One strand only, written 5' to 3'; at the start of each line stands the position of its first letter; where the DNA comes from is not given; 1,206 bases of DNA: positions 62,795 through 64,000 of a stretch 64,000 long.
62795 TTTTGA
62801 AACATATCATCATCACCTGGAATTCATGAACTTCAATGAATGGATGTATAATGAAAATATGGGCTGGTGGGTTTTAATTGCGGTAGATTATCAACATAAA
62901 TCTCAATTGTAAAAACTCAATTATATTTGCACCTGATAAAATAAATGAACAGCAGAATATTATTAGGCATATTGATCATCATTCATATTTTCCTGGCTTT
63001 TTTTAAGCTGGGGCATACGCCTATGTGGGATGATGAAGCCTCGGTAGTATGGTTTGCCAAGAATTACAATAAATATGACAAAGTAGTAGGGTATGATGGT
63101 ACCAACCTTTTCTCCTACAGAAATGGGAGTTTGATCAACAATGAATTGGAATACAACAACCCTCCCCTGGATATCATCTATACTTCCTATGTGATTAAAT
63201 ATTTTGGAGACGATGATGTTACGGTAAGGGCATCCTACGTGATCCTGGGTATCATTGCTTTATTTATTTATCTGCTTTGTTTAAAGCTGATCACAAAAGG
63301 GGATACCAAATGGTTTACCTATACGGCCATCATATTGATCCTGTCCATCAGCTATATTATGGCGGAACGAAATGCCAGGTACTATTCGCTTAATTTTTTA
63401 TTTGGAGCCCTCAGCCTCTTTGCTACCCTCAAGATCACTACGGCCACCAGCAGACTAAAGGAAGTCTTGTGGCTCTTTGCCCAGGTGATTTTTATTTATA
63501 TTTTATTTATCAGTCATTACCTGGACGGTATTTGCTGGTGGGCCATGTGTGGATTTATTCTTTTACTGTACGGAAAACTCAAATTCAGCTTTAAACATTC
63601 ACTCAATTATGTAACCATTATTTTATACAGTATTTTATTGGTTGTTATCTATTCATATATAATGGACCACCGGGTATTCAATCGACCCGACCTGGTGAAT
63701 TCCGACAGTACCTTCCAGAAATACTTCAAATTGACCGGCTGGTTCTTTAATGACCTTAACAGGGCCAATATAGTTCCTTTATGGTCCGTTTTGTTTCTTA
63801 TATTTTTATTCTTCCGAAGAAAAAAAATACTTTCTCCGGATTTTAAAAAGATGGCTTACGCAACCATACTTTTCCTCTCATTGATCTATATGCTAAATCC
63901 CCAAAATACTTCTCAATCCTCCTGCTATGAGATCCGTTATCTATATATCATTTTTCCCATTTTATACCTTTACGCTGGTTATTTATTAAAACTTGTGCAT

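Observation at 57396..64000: ECF sigma factor followed by four contiguous GT-C-type membrane glycosyltransferase-like genes: a candidate undescribed envelope glycosylation/mannosylation module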

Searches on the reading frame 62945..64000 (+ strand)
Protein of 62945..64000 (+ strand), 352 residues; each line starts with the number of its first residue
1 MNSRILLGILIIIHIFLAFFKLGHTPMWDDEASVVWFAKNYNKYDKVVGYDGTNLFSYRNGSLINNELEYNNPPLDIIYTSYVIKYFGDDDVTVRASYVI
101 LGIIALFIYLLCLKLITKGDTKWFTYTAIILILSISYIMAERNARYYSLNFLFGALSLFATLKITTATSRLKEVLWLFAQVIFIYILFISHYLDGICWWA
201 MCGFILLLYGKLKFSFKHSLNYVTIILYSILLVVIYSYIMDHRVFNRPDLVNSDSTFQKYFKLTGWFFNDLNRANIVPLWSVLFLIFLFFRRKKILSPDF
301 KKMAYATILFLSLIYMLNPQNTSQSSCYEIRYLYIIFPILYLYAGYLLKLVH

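Call 9: search_protein_families(library=pfam, proteins=[window:62945-64000:+], max_evalue=1)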
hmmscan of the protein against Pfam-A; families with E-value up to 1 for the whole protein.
window:62945-64000:+ (352 aa): 1 family
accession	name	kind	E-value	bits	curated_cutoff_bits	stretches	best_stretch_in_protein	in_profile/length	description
PF23188.1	THU_Piezo1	-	0.33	11.5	27.2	1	181-294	6-113/121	Piezo1-like, transmembrane helical unit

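Call 11: search_protein_families(library=ncbifam, proteins=[window:62945-64000:+], max_evalue=1)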
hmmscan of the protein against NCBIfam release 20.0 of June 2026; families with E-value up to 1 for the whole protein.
window:62945-64000:+ (352 aa): 1 family
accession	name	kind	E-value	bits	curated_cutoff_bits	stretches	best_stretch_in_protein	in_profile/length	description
NF058583.1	LAXTG_small_WW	exception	0.17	11.6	65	0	196-212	25-41/54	LAXTG motif-containing small protein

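Call 22: find_homologous_proteins(query=window:62945-64000:+, max_evalue=0.001)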
Query window:62945-64000:+ (352 aa): 36 proteins with E <= 0.001 among 7584 candidates.
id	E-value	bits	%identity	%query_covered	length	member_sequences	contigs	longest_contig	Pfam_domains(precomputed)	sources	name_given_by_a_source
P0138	7.8e-227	771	100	100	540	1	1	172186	-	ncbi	-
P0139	3.5e-151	522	66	100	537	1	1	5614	-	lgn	-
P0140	3.1e-138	479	59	100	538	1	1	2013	-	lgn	-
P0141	6.9e-133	462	59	99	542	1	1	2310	-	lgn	-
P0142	1.5e-130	454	56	100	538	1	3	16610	-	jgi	jgi:hypothetical protein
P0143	1.8e-128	447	55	100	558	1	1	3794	-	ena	-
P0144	3.6e-127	443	56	100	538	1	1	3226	-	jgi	jgi:hypothetical protein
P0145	6.8e-126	439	53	100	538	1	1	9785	-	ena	-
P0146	2.0e-123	430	55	100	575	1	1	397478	-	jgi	-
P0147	2.1e-123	430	54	100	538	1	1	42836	-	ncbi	-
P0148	7.1e-122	425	57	93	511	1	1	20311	-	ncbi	-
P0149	2.7e-121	423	57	93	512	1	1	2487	-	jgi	jgi:hypothetical protein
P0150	3.8e-120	420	54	100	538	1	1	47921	-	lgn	-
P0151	5.2e-119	416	52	100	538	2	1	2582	-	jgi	jgi:hypothetical protein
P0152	1.1e-117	411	54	93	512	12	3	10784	-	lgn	-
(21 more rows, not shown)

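Call 24: find_encoding_contigs(protein=P0142, flank=10000, max_places=3)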
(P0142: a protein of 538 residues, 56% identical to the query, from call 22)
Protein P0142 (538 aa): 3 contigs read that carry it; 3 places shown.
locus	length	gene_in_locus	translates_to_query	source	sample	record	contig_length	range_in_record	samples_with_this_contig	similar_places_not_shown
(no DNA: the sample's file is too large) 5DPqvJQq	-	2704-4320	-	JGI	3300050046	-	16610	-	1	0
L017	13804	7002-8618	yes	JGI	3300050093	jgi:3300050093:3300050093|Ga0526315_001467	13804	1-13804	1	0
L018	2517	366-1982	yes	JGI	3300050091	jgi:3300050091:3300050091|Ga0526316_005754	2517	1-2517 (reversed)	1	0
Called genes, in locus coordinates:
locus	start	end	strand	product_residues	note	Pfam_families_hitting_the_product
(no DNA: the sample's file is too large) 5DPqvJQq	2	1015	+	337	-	?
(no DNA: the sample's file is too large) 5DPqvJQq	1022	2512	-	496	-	PF03901:Glyco_transf_22, PF13231:PMT_2 (weak)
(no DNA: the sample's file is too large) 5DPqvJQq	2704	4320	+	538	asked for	-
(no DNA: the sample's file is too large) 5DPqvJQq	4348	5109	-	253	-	PF13489:Methyltransf_23, PF13847:Methyltransf_31 (weak), PF08241:Methyltransf_11 (faint), PF08242:Methyltransf_12 (weak), PF13649:Methyltransf_25 (weak)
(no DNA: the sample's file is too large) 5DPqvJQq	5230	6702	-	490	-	PF26314:MptA_B_family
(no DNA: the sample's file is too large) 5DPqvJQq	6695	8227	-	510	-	PF26314:MptA_B_family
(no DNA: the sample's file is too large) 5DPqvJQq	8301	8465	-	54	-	-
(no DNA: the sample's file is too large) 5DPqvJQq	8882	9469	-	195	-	PF04542:Sigma70_r2, PF04545:Sigma70_r4, PF08281:Sigma70_r4_2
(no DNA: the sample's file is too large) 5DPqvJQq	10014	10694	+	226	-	-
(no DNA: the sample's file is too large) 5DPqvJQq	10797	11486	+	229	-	PF09365:DUF2461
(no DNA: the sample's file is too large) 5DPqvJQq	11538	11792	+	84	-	-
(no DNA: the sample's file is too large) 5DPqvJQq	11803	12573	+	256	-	PF05235:CHAD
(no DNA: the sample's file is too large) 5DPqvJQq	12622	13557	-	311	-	-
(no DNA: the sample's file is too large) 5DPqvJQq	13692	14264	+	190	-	PF00805:Pentapeptide, PF13576:Pentapeptide_3 (faint), PF13599:Pentapeptide_4, PF23894:LD_SV2 (weak), PF00805:Pentapeptide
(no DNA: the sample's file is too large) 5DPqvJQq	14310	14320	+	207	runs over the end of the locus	-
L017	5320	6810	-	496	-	PF03901:Glyco_transf_22, PF13231:PMT_2 (weak)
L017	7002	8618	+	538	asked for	-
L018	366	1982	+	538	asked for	-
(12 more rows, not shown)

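Call 25: find_encoding_contigs(protein=P0138, flank=10000, max_places=2)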
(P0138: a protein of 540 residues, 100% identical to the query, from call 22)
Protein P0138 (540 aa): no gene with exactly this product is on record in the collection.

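Call 30: search_protein_representatives(protein=window:62945-64000:+)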
Query: 352 residues. Proteins with E-value up to 0.001 (for the whole library): 706; up to 1e-10: 223; up to 1e-30: 11. The best 150 are listed.
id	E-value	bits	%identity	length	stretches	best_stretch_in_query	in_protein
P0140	1.0e-138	479.0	59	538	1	2-352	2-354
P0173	2.2e-75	270.7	54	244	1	6-228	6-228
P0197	2.6e-57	211.2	37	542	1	9-351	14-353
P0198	1.4e-50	189.1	40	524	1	14-351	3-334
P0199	5.2e-48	180.6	36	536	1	11-337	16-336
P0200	6.8e-47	177.0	33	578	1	9-346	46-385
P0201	2.4e-37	145.6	31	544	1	7-338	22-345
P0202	1.7e-34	136.2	32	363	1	34-344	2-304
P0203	4.1e-34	134.9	33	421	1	4-350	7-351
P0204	2.2e-32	129.3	30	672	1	9-352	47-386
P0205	6.8e-31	124.3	29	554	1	9-348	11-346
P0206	1.1e-30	123.7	31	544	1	2-352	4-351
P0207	1.4e-30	123.3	31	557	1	8-348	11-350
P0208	4.1e-30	121.8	28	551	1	7-348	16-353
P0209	7.3e-30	121.0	29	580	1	12-340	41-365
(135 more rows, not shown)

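Call 33: search_solved_structures(query=A3, max_evalue=10)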
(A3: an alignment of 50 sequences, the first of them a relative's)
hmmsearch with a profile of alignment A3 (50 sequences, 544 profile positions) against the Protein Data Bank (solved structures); distinct sequences matched with E-value up to 10: 5.
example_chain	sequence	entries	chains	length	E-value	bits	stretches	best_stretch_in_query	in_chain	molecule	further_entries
5ezm_A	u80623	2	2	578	9.9e-07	31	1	73-371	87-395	4-amino-4-deoxy-L-arabinose transferase or related glycosyltransferases of PMT family | 4-amino-4-deoxy-L-arabinose (L-Ara4N) transferase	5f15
9u9h_A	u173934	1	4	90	0.039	15.8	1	181-250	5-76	Virion membrane protein OPG140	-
4zb7_A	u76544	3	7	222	1.9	10.2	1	379-425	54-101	PcUre2p6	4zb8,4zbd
8xx8_A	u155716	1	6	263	3.9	9.2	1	276-383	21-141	Rhodopsin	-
1oed_B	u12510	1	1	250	8.5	8.1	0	270-353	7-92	Acetylcholine receptor beta subunit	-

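Call 34: search_protein_families(library=pfam, alignment_id=A3, max_evalue=0.01)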
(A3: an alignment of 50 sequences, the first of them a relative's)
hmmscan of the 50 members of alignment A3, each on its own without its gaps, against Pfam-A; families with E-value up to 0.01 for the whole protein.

A. member 1, P0138 (540 aa): 0 families

B. families by the number of members that match (of 50 scanned): 7 families
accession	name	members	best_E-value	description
PF13231.12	PMT_2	31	1.6e-13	Dolichyl-phosphate-mannose-protein mannosyltransferase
PF06146.17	PsiE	2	0.0025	Phosphate-starvation-inducible E family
PF13431.12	TPR_17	1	6.4e-07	Tetratricopeptide repeat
PF13414.12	TPR_11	1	2e-06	TPR repeat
PF00515.34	TPR_1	1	2.4e-06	Tetratricopeptide repeat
PF07719.23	TPR_2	1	0.0014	Tetratricopeptide repeat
PF01757.29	Acyl_transf_3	1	0.0061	Acyltransferase domain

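Call 48: predict_structure(alignment_id=A3)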
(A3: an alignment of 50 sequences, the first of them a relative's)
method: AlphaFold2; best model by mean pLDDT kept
length: 540 residues; sequences in the alignment: 50
mean_pLDDT: 94.0   pTM: 0.93
mean pLDDT of the five models: 94.0, 93.6, 93.4, 93.3, 93.2
residues with pLDDT >= 90: 461; 70-90: 65; 50-70: 14; < 50: 0
segments of 3 or more residues with pLDDT < 50: none
pLDDT, mean of each block of 10 residues (from residue 1): 92 98 95 98 97 95 93 95 98 98 99 97 98 97 97 99 97 98 98 97 98 90 97 96 87 96 95 94 95 97 98 96 93 96 97 97 98 91 89 92 96 96 94 97 91 93 93 92 66 72 90 89 88 91
secondary structure, 60 per line:
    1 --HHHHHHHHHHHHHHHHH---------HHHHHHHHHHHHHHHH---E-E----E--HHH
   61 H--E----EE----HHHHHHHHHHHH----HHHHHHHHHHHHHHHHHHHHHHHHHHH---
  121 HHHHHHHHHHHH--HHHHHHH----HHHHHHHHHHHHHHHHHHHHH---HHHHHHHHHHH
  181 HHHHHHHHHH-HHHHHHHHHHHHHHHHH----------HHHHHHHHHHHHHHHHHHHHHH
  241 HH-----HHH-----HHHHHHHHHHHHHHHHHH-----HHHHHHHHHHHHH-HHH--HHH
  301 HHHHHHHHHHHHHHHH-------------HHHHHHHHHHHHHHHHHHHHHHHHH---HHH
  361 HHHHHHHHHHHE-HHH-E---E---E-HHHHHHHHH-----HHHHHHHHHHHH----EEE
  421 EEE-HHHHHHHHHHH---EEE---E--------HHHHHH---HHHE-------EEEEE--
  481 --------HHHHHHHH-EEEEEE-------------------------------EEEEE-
elements in order: H3-19 H29-44 H58-61 H75-86 H91-117 H121-132 H135-141 H146-166 H170-190 H192-208 H219-242 H256-273 H279-291 H298-316 H330-354 H358-371 H388-396 H402-413 E418-423 H425-435 E439-441 H454-459 E474-478 H489-496 E498-503 E535-539

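Call 52: fold_search(model_id=the predicted structure, library=pdb)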
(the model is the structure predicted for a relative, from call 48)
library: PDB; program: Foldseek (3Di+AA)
matches with E <= 10: 440; with E <= 0.001: 21
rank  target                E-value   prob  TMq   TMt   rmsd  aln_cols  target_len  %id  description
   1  5f15                  7.3e-07  1.00  0.50  0.50  10.4       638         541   11  Crystal Structure of ArnT from Cupriavidus metallidurans bound to Undecaprenyl phosphate (released 2016-02-17)
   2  5ezm                  8.7e-07  1.00  0.52  0.52  10.2       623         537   11  Crystal Structure of ArnT from Cupriavidus metallidurans in the apo state (released 2016-02-17)
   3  9s6t_A                5.4e-06  1.00  0.55  0.60   7.4       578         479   11  Ternary cryo-EM structure of chicken ALG12 with Dol25-PP-GlcNAc2Man7, Dol25-P-Man, and Fab (released 2026-03-18)
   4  9s6u_A                1.2e-05  1.00  0.56  0.56   7.5       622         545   12  Ternary cryo-EM structure of human ALG9 with Dol25-PP-GlcNAc2Man8, Dol25-P-Man and Fab (released 2026-03-18)
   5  8pn9_A                1.6e-05  1.00  0.49  0.42  11.5       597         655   13  Structure of human oligosaccharyltransferase OST-A complex bound to NGI-1 (released 2024-05-08)
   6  9n9j_I                1.8e-05  1.00  0.45  0.36  11.8       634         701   12  Structure of a GRP94 folding intermediate engaged with a CCDC134- and FKBP11-bound secretory translocon (released 2025-11-19)
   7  9i5k_A                2.1e-05  1.00  0.47  0.51   8.0       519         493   12  Structure of the Chaetomium thermophilum Pmt4 homodimer (C2 symmetry) (released 2025-12-24)
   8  8age_A                2.1e-05  1.00  0.45  0.39  10.5       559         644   11  Structure of yeast oligosaccharylransferase complex with acceptor peptide bound (released 2022-12-07)
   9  9s6s_A                2.2e-05  1.00  0.54  0.54   8.0       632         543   13  Ternary cryo-EM structure of human ALG9 with Dol25-PP-GlcNAc2Man6, Dol25-P-Man and Fab (released 2026-03-18)
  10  3waj                  3.1e-05  1.00  0.42  0.31  14.6       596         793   12  Crystal structure of the Archaeoglobus fulgidus oligosaccharyltransferase (O29867_ARCFU) complex with Zn and sulfate (released 2013-10-30)
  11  6ezn_F                5.5e-05  1.00  0.48  0.41  11.7       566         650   12  Cryo-EM structure of the yeast oligosaccharyltransferase (OST) complex (released 2018-01-17)
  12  6c26_A                7.8e-05  1.00  0.45  0.39  11.9       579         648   12  The Cryo-EM structure of a eukaryotic oligosaccharyl transferase complex (released 2018-01-31)
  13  3wak                  1.0e-04  1.00  0.48  0.32  12.8       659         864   12  Crystal structure of the Archaeoglobus fulgidus oligosaccharyltransferase (O29867_ARCFU) in the apo form (released 2013-10-30)
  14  8b6l_I                1.1e-04  1.00  0.49  0.41  12.3       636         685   12  Subtomogram average of the human Sec61-TRAP-OSTA-translocon (released 2022-12-07)
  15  6s7t_A                2.2e-04  1.00  0.43  0.35  10.0       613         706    9  Cryo-EM structure of human oligosaccharyltransferase complex OST-B (released 2019-12-18)
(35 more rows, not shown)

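Call 88: search_protein_families(library=ncbifam, proteins=[P0138], max_evalue=1)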
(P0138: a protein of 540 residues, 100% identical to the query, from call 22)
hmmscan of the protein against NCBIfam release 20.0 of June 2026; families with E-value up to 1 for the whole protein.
P0138 (540 aa): 0 families
